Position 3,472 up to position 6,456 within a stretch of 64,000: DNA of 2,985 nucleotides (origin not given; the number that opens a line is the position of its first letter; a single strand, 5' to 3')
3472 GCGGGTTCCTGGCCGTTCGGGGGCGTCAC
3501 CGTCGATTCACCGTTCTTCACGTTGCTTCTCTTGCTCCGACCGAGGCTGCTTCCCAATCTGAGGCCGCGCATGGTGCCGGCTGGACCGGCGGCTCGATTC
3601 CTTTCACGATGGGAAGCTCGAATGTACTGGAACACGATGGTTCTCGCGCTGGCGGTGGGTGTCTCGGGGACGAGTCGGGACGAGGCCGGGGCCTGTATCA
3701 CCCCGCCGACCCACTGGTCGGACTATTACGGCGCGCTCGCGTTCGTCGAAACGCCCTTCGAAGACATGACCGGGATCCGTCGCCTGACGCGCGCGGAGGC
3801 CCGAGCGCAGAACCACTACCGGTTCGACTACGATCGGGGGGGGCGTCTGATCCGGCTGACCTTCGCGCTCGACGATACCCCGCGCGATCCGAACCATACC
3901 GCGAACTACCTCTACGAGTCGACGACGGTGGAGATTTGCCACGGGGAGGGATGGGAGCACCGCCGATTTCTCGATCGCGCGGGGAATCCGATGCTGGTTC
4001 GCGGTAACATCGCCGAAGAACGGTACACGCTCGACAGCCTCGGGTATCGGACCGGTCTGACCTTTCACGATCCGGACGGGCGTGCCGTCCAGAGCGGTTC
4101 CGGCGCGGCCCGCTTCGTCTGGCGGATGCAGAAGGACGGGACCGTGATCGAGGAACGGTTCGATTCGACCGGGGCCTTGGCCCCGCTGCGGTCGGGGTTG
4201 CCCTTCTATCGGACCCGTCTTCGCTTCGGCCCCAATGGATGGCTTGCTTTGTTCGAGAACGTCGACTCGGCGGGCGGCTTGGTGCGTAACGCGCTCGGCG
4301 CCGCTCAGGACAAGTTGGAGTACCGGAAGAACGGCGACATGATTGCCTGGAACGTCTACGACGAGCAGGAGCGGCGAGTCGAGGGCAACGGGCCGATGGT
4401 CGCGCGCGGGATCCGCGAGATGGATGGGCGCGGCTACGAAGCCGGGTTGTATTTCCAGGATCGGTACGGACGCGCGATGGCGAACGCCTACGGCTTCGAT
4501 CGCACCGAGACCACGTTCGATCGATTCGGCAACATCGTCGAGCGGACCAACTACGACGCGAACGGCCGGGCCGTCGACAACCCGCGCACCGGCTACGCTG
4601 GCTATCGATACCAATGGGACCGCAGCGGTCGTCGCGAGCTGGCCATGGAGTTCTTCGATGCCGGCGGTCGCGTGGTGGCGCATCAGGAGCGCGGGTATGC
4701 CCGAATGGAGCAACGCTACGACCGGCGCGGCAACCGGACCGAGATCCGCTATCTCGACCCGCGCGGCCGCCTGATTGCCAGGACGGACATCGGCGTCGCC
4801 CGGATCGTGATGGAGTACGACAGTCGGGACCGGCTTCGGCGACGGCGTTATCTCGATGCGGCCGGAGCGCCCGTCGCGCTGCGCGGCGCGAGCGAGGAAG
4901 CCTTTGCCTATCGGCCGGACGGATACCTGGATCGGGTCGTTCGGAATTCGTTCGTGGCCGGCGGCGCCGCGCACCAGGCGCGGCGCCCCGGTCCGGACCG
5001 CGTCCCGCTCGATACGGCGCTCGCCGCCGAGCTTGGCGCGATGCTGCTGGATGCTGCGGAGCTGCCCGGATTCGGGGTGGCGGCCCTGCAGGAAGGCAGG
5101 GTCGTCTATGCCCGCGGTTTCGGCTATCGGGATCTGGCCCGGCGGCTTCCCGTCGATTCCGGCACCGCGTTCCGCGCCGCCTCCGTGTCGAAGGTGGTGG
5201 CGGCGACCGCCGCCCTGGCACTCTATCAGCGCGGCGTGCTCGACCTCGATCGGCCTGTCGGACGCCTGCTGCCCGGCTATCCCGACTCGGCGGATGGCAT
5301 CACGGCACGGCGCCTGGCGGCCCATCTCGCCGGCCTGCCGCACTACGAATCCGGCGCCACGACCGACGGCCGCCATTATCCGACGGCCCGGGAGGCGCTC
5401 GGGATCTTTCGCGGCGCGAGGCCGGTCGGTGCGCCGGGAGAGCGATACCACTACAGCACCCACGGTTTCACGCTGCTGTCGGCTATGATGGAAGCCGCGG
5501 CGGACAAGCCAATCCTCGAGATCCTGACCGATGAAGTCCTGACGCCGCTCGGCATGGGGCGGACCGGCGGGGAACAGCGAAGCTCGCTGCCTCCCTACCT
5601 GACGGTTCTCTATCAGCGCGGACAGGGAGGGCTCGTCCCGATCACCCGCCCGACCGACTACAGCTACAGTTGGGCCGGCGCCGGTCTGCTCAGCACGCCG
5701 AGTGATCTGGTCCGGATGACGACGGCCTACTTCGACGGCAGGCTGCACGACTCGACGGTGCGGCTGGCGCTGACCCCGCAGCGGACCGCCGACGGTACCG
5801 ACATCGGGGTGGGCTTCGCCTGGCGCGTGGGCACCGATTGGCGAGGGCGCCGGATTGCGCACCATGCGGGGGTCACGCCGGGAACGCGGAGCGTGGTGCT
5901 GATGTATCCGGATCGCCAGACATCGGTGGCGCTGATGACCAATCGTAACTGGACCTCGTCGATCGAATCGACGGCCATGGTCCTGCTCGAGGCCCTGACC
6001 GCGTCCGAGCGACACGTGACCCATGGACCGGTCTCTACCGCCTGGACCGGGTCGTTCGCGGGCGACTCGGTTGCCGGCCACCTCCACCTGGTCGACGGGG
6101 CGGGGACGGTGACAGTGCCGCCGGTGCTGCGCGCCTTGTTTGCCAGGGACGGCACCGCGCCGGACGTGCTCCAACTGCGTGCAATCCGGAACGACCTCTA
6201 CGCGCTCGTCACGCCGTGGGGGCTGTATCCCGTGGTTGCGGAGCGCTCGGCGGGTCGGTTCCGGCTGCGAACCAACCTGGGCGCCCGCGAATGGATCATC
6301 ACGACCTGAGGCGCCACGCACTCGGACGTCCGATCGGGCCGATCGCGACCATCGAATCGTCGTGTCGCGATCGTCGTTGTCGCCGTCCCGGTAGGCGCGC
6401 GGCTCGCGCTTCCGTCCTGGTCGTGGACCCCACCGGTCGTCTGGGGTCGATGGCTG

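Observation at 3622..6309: Short YD/RHS-like repeat module fused to an intact beta-lactamase-fold serine hydrolase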

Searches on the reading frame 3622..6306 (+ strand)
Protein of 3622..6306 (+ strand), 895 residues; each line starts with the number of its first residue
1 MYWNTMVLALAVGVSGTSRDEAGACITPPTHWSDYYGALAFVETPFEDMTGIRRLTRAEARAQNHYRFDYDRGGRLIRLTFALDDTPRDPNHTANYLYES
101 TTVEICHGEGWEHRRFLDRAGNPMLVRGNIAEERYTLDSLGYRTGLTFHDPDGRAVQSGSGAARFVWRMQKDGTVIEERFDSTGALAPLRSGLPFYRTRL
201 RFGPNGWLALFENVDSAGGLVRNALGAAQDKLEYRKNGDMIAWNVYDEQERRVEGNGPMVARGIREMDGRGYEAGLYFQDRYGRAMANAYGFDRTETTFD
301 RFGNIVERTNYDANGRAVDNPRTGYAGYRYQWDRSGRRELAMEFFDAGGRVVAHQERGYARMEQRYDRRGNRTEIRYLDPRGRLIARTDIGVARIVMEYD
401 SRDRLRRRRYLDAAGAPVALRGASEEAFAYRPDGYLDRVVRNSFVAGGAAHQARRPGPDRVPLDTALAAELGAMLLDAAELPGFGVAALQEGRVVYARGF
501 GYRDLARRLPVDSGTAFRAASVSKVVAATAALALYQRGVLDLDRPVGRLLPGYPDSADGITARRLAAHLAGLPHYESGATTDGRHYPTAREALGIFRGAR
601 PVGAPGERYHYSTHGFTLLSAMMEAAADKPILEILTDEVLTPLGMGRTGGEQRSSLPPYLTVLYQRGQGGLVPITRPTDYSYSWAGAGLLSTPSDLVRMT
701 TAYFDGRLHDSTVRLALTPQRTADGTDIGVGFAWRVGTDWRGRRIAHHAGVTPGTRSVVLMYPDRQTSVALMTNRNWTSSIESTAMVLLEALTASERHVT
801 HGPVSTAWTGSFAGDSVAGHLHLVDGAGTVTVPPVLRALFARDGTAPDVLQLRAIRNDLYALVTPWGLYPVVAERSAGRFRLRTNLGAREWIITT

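Call 4: search_protein_families(library=pfam, proteins=[window:3622-6306:+], max_evalue=10)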
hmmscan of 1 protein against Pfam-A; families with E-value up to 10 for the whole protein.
window:3622-6306:+ (895 aa): 4 families
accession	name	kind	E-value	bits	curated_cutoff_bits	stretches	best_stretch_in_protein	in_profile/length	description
PF00144.29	Beta-lactamase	-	1.5e-58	199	27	1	478-777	11-312/329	Beta-lactamase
PF05593.20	RHS_repeat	-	0.0099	16.7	22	2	379-409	2-32/38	RHS Repeat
PF13973.12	DUF4222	-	0.035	14.1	27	1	404-435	3-34/53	Domain of unknown function (DUF4222)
PF13354.11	Beta-lactamase2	-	0.098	12.4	22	1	508-546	12-50/214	Beta-lactamase enzyme family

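Call 5: search_protein_families(library=ncbifam, proteins=[window:3622-6306:+], max_evalue=10)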
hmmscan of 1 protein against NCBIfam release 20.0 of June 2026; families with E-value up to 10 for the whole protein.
window:3622-6306:+ (895 aa): 43 families (the best 25 are shown)
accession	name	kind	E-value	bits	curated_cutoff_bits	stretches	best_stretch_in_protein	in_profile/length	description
NF009622.0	PRK13128.1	equivalog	7.9e-22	77.4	443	1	481-826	22-364/518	D-aminopeptidase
NF007943.0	PRK10662.1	equivalog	3.6e-17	62.1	266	1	476-709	45-276/380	D-alanyl-D-alanine-carboxypeptidase/endopeptidase AmpH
NF033085.1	bla_class_C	equivalog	1.3e-13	50.5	415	1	473-648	13-183/356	class C beta-lactamase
NF033700.1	blaCMA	exception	2.2e-13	50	887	1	476-648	34-200/375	CMA family class C beta-lactamase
NF038269.1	lipase_LipE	equivalog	3.6e-13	49.4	750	1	505-647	76-219/407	lipase LipE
NF052559.1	MthAcHydAcmB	equivalog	5.5e-13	48.4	550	2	477-551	20-94/391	methyl acetate hydrolase AcmB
NF033698.1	blaCSA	exception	3e-12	46.2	884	1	476-648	34-200/375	CSA family class C beta-lactamase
NF000423.2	blaSRT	exception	2.7e-10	40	860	1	479-648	39-202/378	SRT/SST family class C beta-lactamase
NF033569.1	blaLHK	exception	5.3e-10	38.8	850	1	475-741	48-307/390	LHK family class C beta-lactamase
NF038366.1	blaSFDC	exception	2.1e-09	36.9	840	1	473-648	37-207/382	SFDC family class C beta-lactamase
NF012102.1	blaDHA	exception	4.3e-09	35.9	800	1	475-648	38-206/379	DHA family class C beta-lactamase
NF012172.1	FOX-MOX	exception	5.2e-09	35.5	700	1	462-648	28-208/382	FOX/MOX family class C beta-lactamase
NF000185.2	BlaEC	exception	8.1e-09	34.9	850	1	475-643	35-198/377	BlaEC family class C beta-lactamase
NF045671.1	blaPNC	exception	1.1e-08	34.4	750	1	470-722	51-294/401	PNC family class C beta-lactamase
NF012173.1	CMY2-MIR-ACT-EC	exception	1.7e-08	33.6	680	1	475-647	39-206/380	CMY2/MIR/ACT/EC family class C beta-lactamase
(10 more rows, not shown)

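Call 8: search_solved_structures(query=window:3622-6306:+, max_evalue=0.01, show_alignments=2)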
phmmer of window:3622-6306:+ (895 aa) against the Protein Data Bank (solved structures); distinct sequences matched with E-value up to 0.01: 125 (the best 60 are shown).
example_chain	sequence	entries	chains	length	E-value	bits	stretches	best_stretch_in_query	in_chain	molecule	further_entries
7v21_A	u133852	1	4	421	6.3e-27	97.5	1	475-704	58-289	Serine beta-lactamase-like protein LACTB, mitochondrial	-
7ulw_A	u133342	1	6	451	5.7e-24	87.7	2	475-578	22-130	Serine beta-lactamase-like protein LACTB, mitochondrial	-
7v1y_A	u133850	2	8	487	7.1e-24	87.4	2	475-578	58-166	Serine beta-lactamase-like protein LACTB, mitochondrial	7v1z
2qmi_A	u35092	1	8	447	7.4e-21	77.4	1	479-776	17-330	Pbp related beta-lactamase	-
1ei5_A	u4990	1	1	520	1.2e-16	63.5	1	481-851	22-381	D-AMINOPEPTIDASE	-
2dns_A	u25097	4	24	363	5.2e-16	61.4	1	486-776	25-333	D-amino acid amidase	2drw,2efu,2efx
4gdn_A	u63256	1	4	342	6.2e-15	57.8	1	478-776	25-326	Protein flp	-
3wrz_A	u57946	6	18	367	8.4e-15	57.4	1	471-651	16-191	Beta-lactamase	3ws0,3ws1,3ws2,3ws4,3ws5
3wrt_A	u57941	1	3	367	1.2e-14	56.9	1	471-651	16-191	Beta-lactamase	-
9sn1_A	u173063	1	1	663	1.4e-14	56.6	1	482-714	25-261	Beta-lactamase family protein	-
5e2h_A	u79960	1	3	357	2.7e-14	55.7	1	466-716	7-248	Beta-lactamase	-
1cef_A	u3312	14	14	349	3.3e-14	55.4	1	462-788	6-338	D-ALANYL-D-ALANINE CARBOXYPEPTIDASE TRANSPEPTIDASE | D-ALANYL-D-ALANINE CARBOXYPEPTIDASE | D-alanyl-D-alanine carboxypeptidase precursor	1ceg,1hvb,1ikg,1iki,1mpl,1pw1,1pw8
1sde_A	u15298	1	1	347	3.5e-14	55.4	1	462-788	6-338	D-alanyl-D-alanine carboxypeptidase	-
4y7p_A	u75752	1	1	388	3.6e-14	55.3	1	482-725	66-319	Alkaline D-peptidase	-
7atl_AAA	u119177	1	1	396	4.5e-14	55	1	474-649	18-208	Esterase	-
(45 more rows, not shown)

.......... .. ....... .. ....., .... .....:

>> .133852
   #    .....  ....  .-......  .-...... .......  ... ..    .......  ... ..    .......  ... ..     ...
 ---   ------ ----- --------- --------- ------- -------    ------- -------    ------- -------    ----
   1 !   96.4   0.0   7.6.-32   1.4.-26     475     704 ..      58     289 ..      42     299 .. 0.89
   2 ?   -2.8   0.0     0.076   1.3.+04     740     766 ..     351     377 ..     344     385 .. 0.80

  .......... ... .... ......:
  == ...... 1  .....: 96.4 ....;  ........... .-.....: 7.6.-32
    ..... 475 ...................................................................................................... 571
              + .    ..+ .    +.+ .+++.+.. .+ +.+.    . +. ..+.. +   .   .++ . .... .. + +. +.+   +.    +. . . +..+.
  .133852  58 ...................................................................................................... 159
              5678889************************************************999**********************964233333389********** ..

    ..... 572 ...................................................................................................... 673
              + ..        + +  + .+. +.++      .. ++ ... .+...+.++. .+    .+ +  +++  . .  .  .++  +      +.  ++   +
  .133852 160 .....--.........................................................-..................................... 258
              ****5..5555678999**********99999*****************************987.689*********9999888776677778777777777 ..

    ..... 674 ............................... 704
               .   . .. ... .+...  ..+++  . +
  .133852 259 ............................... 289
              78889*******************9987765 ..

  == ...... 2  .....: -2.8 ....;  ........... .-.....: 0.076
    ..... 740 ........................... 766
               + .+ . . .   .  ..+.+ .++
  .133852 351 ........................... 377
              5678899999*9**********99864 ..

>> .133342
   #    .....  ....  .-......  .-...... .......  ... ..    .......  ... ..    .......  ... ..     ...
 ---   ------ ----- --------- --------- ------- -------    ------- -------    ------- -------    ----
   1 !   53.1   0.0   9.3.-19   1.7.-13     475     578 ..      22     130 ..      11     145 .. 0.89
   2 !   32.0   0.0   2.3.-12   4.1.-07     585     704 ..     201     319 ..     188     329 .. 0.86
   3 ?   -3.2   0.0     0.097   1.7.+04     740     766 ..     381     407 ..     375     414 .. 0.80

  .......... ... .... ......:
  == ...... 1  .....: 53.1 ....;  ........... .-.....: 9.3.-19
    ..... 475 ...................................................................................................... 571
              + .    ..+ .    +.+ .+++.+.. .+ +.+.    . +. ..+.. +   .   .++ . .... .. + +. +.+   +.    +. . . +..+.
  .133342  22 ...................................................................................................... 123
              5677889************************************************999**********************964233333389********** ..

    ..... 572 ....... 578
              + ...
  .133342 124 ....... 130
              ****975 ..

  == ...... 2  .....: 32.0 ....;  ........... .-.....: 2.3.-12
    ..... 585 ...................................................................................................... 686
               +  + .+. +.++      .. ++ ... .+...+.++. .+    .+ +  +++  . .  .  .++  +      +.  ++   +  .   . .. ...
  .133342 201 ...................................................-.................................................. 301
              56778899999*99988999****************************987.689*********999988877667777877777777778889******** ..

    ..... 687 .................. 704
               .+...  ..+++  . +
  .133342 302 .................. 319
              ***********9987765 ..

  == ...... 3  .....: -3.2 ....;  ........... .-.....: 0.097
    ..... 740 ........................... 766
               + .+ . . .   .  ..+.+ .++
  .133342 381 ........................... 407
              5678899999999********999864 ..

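Call 52: predict_structure(alignment_id=A5)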
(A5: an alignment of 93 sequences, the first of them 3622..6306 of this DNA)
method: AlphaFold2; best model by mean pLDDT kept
length: 895 residues; sequences in the alignment: 93
mean_pLDDT: 92.3   pTM: 0.66
mean pLDDT of the five models: 92.3, 91.5, 91.4, 91.1, 91.2
residues with pLDDT >= 90: 748; 70-90: 97; 50-70: 18; < 50: 32
segments of 3 or more residues with pLDDT < 50: 1-4, 8-10, 12-18, 445-459
pLDDT, mean of each block of 10 residues (from residue 1): 48 47 77 97 94 96 97 97 96 82 96 96 94 96 97 91 96 97 90 89 95 96 93 96 98 94 96 97 96 97 98 97 95 97 98 96 98 98 94 97 97 93 89 87 50 40 89 97 98 94 95 95 98 98 97 85 98 73 92 89 95 95 98 97 94 85 94 95 94 98 94 97 97 98 97 97 97 95 98 87 92 98 96 97 95 97 98 93 96 97
secondary structure, 60 per line:
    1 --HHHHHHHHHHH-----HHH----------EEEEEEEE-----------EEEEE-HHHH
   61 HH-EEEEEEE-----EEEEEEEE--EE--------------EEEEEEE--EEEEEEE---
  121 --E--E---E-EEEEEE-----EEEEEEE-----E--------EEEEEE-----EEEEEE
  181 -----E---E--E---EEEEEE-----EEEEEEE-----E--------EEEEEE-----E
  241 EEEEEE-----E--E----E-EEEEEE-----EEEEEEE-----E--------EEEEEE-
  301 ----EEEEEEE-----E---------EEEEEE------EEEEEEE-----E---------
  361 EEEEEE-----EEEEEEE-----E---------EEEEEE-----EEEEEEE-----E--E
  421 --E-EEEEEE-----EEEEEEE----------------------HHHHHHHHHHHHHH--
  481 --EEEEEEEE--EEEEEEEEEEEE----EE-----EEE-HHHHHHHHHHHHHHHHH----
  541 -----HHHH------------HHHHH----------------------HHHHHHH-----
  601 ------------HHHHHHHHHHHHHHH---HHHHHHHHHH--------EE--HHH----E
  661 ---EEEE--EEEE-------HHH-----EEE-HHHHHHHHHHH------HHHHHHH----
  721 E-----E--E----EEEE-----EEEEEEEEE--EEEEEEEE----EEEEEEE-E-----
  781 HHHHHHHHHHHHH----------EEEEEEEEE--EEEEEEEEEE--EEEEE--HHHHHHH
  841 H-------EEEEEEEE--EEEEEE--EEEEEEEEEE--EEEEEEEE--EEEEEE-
elements in order (helices of 4 or more, strands of 3 or more residues): H3-13 E32-39 E51-55 H57-62 E64-70 E76-83 E102-108 E111-117 E132-137 E143-149 E164-169 E175-180 E197-202 E208-214 E229-234 E240-246 E262-267 E273-279 E294-299 E305-311 E327-332 E339-345 E361-366 E372-378 E394-399 E405-411 E425-430 E436-442 H465-478 E483-490 E493-504 E516-518 H520-536 H546-549 H562-566 H589-595 H613-627 H631-640 E664-667 E670-673 E689-691 H693-703 H710-716 E735-738 E744-752 E755-762 E767-773 H781-793 E804-812 E815-824 E827-831 H834-841 E849-856 E859-864 E867-876 E879-886 E889-894

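Call 57: fold_search(model_id=the predicted structure, library=pdb)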
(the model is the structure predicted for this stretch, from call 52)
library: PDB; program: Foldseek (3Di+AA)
matches with E <= 10: 1280; with E <= 0.001: 369
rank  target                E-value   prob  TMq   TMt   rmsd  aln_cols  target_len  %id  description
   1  2qmi_A                1.3e-24  1.00  0.33  0.64   9.3       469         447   20  Structure of the octameric penicillin-binding protein homologue from Pyrococcus abyssi (released 2008-07-22)
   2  2qmi_C                2.6e-24  1.00  0.33  0.63   9.5       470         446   21  Structure of the octameric penicillin-binding protein homologue from Pyrococcus abyssi (released 2008-07-22)
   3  7v21_C                2.0e-22  1.00  0.33  0.77   3.1       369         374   26  human Serine beta-lactamase-like protein LACTB truncation variant (released 2022-02-16)
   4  9sn1                  2.0e-22  1.00  0.34  0.45  10.9       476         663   19  Lip3 DL-peptidase in the apo-state (released 2026-02-18)
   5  7v1y_A                3.7e-22  1.00  0.33  0.72   3.7       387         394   25  Serine beta-lactamase-like protein LACTB in complex with inhibitor (released 2022-02-16)
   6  7v21_D                1.7e-21  1.00  0.33  0.77   3.2       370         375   26  human Serine beta-lactamase-like protein LACTB truncation variant (released 2022-02-16)
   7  7v1z_A                1.8e-21  1.00  0.33  0.72   3.6       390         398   26  human Serine beta-lactamase-like protein LACTB (released 2022-02-16)
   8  7v21_A                2.4e-21  1.00  0.33  0.75   3.7       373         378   26  human Serine beta-lactamase-like protein LACTB truncation variant (released 2022-02-16)
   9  7ulw_A                4.5e-21  1.00  0.33  0.71   4.7       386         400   25  CryoEM structure of human LACTB filament (released 2022-12-07)
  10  6ksu_A                2.2e-20  1.00  0.31  0.62  12.7       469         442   19  Crystal structure of SurE (released 2020-06-24)
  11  6ksu_B                3.5e-20  1.00  0.31  0.61  13.0       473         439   19  Crystal structure of SurE (released 2020-06-24)
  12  4gdn_A                3.6e-20  1.00  0.32  0.81   3.8       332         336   20  Structure of FmtA-like protein (released 2012-10-03)
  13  7spn_A                7.6e-20  1.00  0.34  0.63  10.7       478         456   20  Crystal structure of IS11, a thermophilic esterase (released 2022-08-24)
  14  1ikg                  1.6e-19  1.00  0.32  0.78   4.0       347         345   24  MICHAELIS COMPLEX OF STREPTOMYCES R61 DD-PEPTIDASE WITH A SPECIFIC PEPTIDOGLYCAN SUBSTRATE FRAGMENT (released 2002-09-11)
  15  1ei5                  2.3e-19  1.00  0.32  0.53  13.9       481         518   20  CRYSTAL STRUCTURE OF A D-AMINOPEPTIDASE FROM OCHROBACTRUM ANTHROPI (released 2000-10-04)
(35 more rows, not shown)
